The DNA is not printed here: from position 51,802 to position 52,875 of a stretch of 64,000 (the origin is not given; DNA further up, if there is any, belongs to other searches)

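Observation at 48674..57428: Candidate amine-forming pathway: GNAT (divergent) | AT-reductase fusion | DapB-like reductase | DegT aminotransferase | GGT | DapF | GlpQ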

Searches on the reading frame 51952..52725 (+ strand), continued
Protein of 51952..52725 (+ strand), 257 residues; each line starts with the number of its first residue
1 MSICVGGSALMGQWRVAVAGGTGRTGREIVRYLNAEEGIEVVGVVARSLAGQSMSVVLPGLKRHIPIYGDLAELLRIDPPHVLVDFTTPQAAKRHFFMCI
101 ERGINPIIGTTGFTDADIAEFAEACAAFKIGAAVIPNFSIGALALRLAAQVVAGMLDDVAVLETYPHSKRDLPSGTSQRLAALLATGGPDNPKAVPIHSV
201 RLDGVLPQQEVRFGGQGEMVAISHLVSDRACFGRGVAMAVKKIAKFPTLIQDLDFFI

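Call 36: list_cluster_members(proteins=[P0011, P0020, P0026, P0044, P0049, P0058, P0061, P0070, P0090, P0104])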
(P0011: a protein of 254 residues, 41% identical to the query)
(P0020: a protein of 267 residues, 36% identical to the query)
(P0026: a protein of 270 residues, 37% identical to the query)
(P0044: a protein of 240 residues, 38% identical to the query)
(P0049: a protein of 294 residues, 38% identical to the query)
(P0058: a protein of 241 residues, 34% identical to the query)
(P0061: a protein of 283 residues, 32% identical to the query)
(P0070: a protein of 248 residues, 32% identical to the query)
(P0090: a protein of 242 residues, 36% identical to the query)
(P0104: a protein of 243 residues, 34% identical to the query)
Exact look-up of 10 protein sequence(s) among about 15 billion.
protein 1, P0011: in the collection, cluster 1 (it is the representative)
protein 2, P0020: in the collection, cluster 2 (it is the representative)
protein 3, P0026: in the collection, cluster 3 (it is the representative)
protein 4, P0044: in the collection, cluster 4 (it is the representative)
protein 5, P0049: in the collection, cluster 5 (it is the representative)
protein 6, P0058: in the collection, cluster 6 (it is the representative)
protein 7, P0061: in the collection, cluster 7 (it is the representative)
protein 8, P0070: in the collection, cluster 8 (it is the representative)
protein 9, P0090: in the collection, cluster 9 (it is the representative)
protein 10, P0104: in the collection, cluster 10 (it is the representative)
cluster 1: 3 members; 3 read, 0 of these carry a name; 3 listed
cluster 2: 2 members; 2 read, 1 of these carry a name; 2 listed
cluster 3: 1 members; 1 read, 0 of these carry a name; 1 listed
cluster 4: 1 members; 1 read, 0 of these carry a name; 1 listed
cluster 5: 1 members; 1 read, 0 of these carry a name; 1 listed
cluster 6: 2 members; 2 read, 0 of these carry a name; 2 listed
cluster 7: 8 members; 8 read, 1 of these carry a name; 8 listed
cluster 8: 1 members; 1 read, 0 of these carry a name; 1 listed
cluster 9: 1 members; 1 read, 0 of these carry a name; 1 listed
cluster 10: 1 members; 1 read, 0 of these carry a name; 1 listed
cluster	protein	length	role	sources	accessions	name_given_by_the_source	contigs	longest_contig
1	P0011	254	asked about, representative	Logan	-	-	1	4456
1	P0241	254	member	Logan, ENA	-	-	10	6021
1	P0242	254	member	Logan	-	-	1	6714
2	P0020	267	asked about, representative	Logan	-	-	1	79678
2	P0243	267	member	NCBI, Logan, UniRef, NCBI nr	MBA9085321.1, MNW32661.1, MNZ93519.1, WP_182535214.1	4-hydroxy-tetrahydrodipicolinate reductase [Fontibacillus solani] | 4-hydroxy-tetrahydrodipicolinate reductase n=1 Tax=Fontibacillus solani TaxID=1572857 ...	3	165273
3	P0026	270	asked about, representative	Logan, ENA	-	-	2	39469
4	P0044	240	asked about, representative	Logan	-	-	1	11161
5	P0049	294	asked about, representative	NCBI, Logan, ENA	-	-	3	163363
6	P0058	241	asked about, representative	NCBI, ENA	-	-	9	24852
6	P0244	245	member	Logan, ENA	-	-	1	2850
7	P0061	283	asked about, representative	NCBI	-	-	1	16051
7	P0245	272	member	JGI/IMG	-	4-hydroxy-tetrahydrodipicolinate reductase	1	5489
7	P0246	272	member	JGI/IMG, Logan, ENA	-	-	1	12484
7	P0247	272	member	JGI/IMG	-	-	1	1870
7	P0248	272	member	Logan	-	-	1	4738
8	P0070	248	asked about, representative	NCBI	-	-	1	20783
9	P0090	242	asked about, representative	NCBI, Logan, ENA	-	-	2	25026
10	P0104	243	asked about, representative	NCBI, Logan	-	-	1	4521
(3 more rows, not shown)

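Call 53: find_homologous_proteins(query=P0011)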
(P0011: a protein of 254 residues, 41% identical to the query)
Query P0011 (254 aa): 6260 proteins with E <= 0.001 among 8000 candidates; the best 120 are listed.
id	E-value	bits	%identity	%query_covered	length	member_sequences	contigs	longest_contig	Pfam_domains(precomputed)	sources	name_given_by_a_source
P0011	1.3e-162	557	100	100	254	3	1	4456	PF01113.27,PF05173.20,PF01118.31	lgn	-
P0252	8.7e-135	466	83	99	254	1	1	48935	PF01113.27,PF05173.20,PF01118.31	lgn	-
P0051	9.6e-97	342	87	70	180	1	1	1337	PF01113.27,PF05173.20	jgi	jgi:4-hydroxy-tetrahydrodipicolinate reductase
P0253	4.0e-71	258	53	97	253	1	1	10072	PF01113.27,PF05173.20,PF01118.31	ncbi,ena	-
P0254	2.6e-70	255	52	98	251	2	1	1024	PF01113.27,PF05173.20,PF03447.23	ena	-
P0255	2.6e-69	252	51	98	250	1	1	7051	PF01113.27,PF05173.20,PF01118.31,PF03447.23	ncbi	-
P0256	2.0e-67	246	50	97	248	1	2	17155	PF01113.27,PF05173.20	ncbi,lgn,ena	-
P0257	3.0e-67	245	49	98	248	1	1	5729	PF01113.27,PF05173.20,PF03447.23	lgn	-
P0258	5.8e-67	244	50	97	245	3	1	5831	PF01113.27,PF05173.20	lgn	-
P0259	4.3e-66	241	49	97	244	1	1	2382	PF01113.27,PF05173.20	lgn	-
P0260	4.5e-66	241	51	95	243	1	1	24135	PF01113.27,PF05173.20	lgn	-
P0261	6.6e-66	241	50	99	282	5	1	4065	PF01113.27,PF05173.20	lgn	-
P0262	9.1e-66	240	48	98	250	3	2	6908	PF01113.27,PF05173.20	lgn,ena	-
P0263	9.5e-66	240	49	96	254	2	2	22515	PF01113.27,PF05173.20,PF01118.31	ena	-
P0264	9.7e-66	240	49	96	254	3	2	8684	PF01113.27,PF05173.20,PF01118.31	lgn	-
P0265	3.2e-65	238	48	97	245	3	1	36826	PF01113.27,PF05173.20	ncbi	-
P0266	4.7e-65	238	49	96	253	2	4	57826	PF01113.27,PF05173.20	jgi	-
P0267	2.5e-64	235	49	98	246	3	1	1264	PF01113.27,PF05173.20,PF01118.31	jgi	-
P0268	3.0e-64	235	49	97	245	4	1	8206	PF01113.27,PF05173.20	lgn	-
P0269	4.5e-64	235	46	99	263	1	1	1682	PF01113.27,PF05173.20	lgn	-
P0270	4.7e-64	235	47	97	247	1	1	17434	PF01113.27,PF05173.20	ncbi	-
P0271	1.1e-63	233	48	98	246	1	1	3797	PF01113.27,PF05173.20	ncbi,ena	-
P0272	1.2e-63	233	48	96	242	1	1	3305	PF01113.27,PF05173.20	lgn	-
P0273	2.9e-63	232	47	95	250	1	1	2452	PF01113.27,PF05173.20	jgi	jgi:4-hydroxy-tetrahydrodipicolinate reductase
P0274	3.3e-63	232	48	96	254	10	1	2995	PF01113.27,PF05173.20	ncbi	ncbi:MAG: 4-hydroxy-tetrahydrodipicolinate reductase [Symbiobacteriaceae bacterium]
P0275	4.3e-63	231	48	99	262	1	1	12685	PF01113.27,PF05173.20,PF01118.31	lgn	-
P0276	4.5e-63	231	50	97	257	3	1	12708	PF01113.27,PF05173.20,PF03447.23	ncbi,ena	ncbi:MAG TPA: 4-hydroxy-tetrahydrodipicolinate reductase [Limnochordales bacterium]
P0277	6.8e-63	231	46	95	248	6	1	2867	PF01113.27,PF05173.20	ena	-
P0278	7.3e-63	231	47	98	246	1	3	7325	PF01113.27,PF05173.20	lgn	-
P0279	7.4e-63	231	47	98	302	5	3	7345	PF01113.27,PF05173.20,PF01118.31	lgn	-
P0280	1.4e-62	230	48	96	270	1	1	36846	PF01113.27,PF05173.20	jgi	jgi:4-hydroxy-tetrahydrodipicolinate reductase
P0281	1.9e-62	229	50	97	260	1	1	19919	PF01113.27,PF05173.20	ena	-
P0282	1.9e-62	229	49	97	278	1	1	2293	PF01113.27,PF05173.20,PF01118.31,PF03447.23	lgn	-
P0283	2.1e-62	229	48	96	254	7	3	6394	PF01113.27,PF05173.20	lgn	-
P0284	3.1e-62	229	47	97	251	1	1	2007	PF01113.27,PF05173.20,PF03447.23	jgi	jgi:4-hydroxy-tetrahydrodipicolinate reductase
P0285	3.2e-62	229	49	93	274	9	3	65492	PF02629.26,PF01113.27,PF05173.20,PF01118.31,PF03447.23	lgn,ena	-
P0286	4.3e-62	228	48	98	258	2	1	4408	PF01113.27,PF05173.20,PF01118.31,PF03447.23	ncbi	ncbi:MAG: 4-hydroxy-tetrahydrodipicolinate reductase [Bacillota bacterium]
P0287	6.0e-62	228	49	97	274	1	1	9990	PF01113.27,PF05173.20,PF01118.31,PF03447.23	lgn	-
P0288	9.1e-62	227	50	96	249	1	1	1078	PF01113.27,PF05173.20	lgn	-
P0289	9.5e-62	227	48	98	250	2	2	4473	PF01113.27,PF05173.20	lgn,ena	-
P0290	2.0e-61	226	44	97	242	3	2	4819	PF01113.27,PF05173.20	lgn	-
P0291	2.0e-61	226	49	97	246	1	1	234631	PF01113.27,PF05173.20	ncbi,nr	ncbi:MAG: 4-hydroxy-tetrahydrodipicolinate reductase [Bacillota bacterium]|nr:4-hydroxy-tetrahydrodi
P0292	2.0e-61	226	51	97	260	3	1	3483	PF01113.27,PF05173.20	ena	-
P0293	2.1e-61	226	48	98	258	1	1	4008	PF01113.27,PF05173.20,PF03447.23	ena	-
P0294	2.1e-61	226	47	99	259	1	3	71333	PF01113.27,PF05173.20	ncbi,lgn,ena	-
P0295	2.2e-61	226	50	97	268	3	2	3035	PF02629.26,PF01113.27,PF05173.20,PF01118.31,PF03447.23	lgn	-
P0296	2.6e-61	226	49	97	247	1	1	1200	PF01113.27,PF05173.20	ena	-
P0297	4.1e-61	225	47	97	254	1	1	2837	PF01113.27,PF05173.20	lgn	-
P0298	4.9e-61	225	48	97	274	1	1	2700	PF01113.27,PF05173.20,PF01118.31,PF03447.23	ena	-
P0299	7.1e-61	224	47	96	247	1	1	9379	PF01113.27,PF05173.20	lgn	-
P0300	7.8e-61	224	47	97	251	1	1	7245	PF01113.27,PF05173.20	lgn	-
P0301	8.9e-61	224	46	98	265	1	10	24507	PF01113.27,PF05173.20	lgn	-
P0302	1.3e-60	223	50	96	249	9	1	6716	PF01113.27,PF05173.20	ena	-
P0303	1.3e-60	223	47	97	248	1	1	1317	PF01113.27,PF05173.20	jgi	jgi:4-hydroxy-tetrahydrodipicolinate reductase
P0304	2.4e-60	222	49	98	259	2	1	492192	PF01113.27,PF05173.20,PF01118.31,PF03447.23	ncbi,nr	ncbi:MAG: 4-hydroxy-tetrahydrodipicolinate reductase [Limnochordaceae bacterium]|nr:4-hydroxy-tetrah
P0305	2.6e-60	222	48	98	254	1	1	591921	PF01113.27,PF05173.20,PF01118.31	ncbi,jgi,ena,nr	ncbi:MAG TPA: 4-hydroxy-tetrahydrodipicolinate reductase [Symbiobacteriaceae bacterium]|nr:4-hydroxy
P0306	2.8e-60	222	45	94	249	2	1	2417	PF01113.27,PF05173.20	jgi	jgi:4-hydroxy-tetrahydrodipicolinate reductase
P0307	3.1e-60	222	41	97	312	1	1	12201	PF01113.27,PF05173.20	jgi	jgi:4-hydroxy-tetrahydrodipicolinate reductase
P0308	7.6e-60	221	48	98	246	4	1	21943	PF01113.27,PF05173.20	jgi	jgi:4-hydroxy-tetrahydrodipicolinate reductase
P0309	1.1e-59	220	47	98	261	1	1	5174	PF01113.27,PF05173.20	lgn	-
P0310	1.4e-59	220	49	97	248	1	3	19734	PF01113.27,PF05173.20,PF01118.31,PF03447.23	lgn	-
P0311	1.6e-59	220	46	97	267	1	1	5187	PF01113.27,PF05173.20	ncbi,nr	ncbi:MAG: 4-hydroxy-tetrahydrodipicolinate reductase [Firmicutes bacterium]|nr:4-hydroxy-tetrahydrod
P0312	1.9e-59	219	46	97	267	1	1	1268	PF01113.27,PF05173.20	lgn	-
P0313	2.3e-59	219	48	97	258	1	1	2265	PF01113.27,PF05173.20,PF03447.23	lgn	-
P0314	2.4e-59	219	46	99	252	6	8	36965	PF01113.27,PF05173.20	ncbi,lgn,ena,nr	ncbi:MAG TPA: 4-hydroxy-tetrahydrodipicolinate reductase [Sphingobacteriaceae bacterium]|nr:4-hydrox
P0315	2.8e-59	219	47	97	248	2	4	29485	PF01113.27,PF05173.20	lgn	-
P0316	3.2e-59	219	48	97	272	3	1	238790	PF01113.27,PF05173.20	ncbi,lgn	-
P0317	3.7e-59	219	50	97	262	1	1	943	PF01113.27,PF05173.20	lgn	-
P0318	4.5e-59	218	45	97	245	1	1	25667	PF01113.27,PF05173.20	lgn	-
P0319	5.2e-59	218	46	97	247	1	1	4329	PF01113.27,PF05173.20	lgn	-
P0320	5.4e-59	218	47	97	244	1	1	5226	PF01113.27,PF05173.20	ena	-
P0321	7.7e-59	217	45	98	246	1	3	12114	PF01113.27,PF05173.20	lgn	-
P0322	9.8e-59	217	46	96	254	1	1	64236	PF01113.27,PF05173.20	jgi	jgi:4-hydroxy-tetrahydrodipicolinate reductase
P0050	1.1e-58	217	47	98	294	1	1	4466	PF01113.27,PF05173.20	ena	-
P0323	1.2e-58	217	44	99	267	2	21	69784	PF01113.27,PF05173.20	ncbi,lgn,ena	-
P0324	1.4e-58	217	47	96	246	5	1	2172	PF01113.27,PF05173.20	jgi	jgi:4-hydroxy-tetrahydrodipicolinate reductase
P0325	1.4e-58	217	44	100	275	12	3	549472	PF01113.27,PF05173.20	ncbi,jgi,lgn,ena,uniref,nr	ncbi:MAG: 4-hydroxy-tetrahydrodipicolinate reductase [Thermobacillus sp. ZCTH02-B1]|uniref:4-hydroxy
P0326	1.8e-58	216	47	98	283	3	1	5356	PF01113.27,PF05173.20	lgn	-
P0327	2.9e-58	216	45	97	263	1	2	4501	PF01113.27,PF05173.20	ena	-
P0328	4.2e-58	215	51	97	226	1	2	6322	PF01113.27,PF05173.20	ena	-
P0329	4.4e-58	215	43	97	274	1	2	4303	PF01113.27,PF05173.20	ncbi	-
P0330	8.5e-58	214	43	100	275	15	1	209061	PF01113.27,PF05173.20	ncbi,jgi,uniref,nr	ncbi:MAG: 4-hydroxy-tetrahydrodipicolinate reductase [Thermobacillus sp.]|uniref:4-hydroxy-tetrahydr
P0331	1.1e-57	214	46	97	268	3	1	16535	PF01113.27,PF05173.20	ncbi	ncbi:MAG TPA: 4-hydroxy-tetrahydrodipicolinate reductase [Thermaerobacter sp.]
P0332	1.3e-57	213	46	97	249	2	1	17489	PF01113.27,PF05173.20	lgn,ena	-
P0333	1.8e-57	213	45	97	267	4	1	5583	PF01113.27,PF05173.20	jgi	-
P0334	2.0e-57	213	44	98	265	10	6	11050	PF01113.27,PF05173.20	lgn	-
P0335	2.2e-57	213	48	98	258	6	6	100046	PF01113.27,PF05173.20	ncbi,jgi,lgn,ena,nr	ncbi:MAG TPA: 4-hydroxy-tetrahydrodipicolinate reductase [Armatimonadota bacterium]|nr:4-hydroxy-tet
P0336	3.3e-57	212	40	99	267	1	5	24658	PF01113.27,PF05173.20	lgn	-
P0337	4.1e-57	212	45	97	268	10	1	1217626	PF01113.27,PF05173.20,PF13380.13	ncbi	ncbi:dihydrodipicolinate reductase [Calditerricola yamamurae]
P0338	5.9e-57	211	43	98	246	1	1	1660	PF01113.27,PF05173.20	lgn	-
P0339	7.8e-57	211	46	97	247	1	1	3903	PF01113.27,PF05173.20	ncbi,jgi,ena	jgi:4-hydroxy-tetrahydrodipicolinate reductase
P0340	7.9e-57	211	47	96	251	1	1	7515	PF01113.27,PF05173.20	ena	-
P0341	1.1e-56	210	44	97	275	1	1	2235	PF01113.27,PF05173.20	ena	-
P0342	1.1e-56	210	39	98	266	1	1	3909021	PF01113.27,PF05173.20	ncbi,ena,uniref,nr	ncbi:4-hydroxy-tetrahydrodipicolinate reductase [Bacillus testis]|uniref:4-hydroxy-tetrahydrodipicol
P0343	1.1e-56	210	41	98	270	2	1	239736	PF01113.27,PF05173.20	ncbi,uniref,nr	ncbi:4-hydroxy-tetrahydrodipicolinate reductase [Longirhabdus pacifica]|uniref:4-hydroxy-tetrahydrod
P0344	1.3e-56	210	46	98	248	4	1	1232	PF01113.27,PF05173.20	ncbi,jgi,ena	jgi:4-hydroxy-tetrahydrodipicolinate reductase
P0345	1.4e-56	210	48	97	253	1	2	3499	PF01113.27,PF05173.20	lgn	-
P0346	1.8e-56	210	43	98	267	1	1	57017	PF01113.27,PF05173.20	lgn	-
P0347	2.4e-56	209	43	98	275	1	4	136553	PF01113.27,PF05173.20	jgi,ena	-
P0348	3.1e-56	209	42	97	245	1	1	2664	PF01113.27,PF05173.20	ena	-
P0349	6.2e-56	208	42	98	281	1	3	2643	PF01113.27,PF01408.29,PF05173.20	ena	-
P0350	6.8e-56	208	44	98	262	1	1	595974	PF01113.27,PF05173.20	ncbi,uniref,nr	ncbi:4-hydroxy-tetrahydrodipicolinate reductase [Ammoniphilus sp. CFH 90114]|uniref:4-hydroxy-tetrah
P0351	7.7e-56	208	43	96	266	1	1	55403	PF01113.27,PF05173.20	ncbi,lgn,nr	ncbi:MAG: 4-hydroxy-tetrahydrodipicolinate reductase [Peptococcaceae bacterium]|nr:4-hydroxy-tetrahy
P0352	7.7e-56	208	44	98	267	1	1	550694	PF01113.27,PF05173.20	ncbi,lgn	-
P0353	9.1e-56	207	45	98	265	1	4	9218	PF01113.27,PF05173.20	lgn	-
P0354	9.4e-56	207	41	97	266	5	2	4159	PF01113.27,PF05173.20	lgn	-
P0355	9.7e-56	207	43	98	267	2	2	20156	PF01113.27,PF05173.20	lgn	-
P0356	1.2e-55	207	42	98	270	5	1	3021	PF01113.27,PF05173.20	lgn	-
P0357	1.5e-55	207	45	98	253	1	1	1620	PF01113.27,PF05173.20,PF01118.31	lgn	-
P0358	1.6e-55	207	45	97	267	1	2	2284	PF01113.27,PF05173.20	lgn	-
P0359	1.6e-55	207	42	97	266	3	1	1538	PF01113.27,PF05173.20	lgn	-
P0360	1.8e-55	206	40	98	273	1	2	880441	PF01113.27,PF05173.20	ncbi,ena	-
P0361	1.8e-55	206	48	93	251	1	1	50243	PF01113.27,PF05173.20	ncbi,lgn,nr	ncbi:MAG: 4-hydroxy-tetrahydrodipicolinate reductase [Firmicutes bacterium]|nr:4-hydroxy-tetrahydrod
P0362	2.3e-55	206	41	98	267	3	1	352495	PF01113.27,PF05173.20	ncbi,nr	ncbi:4-hydroxy-tetrahydrodipicolinate reductase [Marinithermofilum abyssi]|nr:4-hydroxy-tetrahydrodi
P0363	2.5e-55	206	44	98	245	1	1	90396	PF01113.27,PF05173.20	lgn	-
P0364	2.6e-55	206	46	97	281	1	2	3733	PF01113.27,PF05173.20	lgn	-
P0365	2.9e-55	206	44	97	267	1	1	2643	PF01113.27,PF05173.20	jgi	jgi:4-hydroxy-tetrahydrodipicolinate reductase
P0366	3.4e-55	206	41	97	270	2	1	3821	PF01113.27,PF05173.20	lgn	-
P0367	3.5e-55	205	43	98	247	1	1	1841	PF01113.27,PF05173.20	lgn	-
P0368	4.0e-55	205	42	98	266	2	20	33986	PF01113.27,PF05173.20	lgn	-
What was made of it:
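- Tried and rejected: None was on a contig of the same length as the contigs carrying the Tyr-type gene (call 53).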

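Call 55: find_related_loci(query=A2, collection=metagenome_contigs, flank=6000)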
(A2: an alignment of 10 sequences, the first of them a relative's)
Query A2 (247 aa) in metagenome_contigs; peptide patterns used: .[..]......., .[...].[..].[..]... (x = any residue, [..] = any of these).
546 stretches matched a pattern; 10 encode a relative of the query (tblastn E <= 1e-3); 10 distinct loci.
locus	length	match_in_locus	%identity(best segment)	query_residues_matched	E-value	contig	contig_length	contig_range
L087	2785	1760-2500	75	1-247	1e-126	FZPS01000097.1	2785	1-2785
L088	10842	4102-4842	70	1-247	4e-119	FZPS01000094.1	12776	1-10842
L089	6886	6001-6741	70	1-247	4e-119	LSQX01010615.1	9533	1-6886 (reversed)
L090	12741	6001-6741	73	1-247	8e-116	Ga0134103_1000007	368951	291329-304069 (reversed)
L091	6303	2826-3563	49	3-243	3e-71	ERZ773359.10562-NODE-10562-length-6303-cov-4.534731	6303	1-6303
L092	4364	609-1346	49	3-243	4e-71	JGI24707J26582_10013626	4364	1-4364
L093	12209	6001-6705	47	9-243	2e-67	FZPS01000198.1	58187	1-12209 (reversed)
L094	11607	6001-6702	45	9-242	5e-62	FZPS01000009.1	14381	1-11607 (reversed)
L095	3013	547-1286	41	1-244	4e-39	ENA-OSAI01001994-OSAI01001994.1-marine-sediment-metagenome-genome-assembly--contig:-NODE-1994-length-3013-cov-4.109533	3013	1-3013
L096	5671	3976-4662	26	5-235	4e-15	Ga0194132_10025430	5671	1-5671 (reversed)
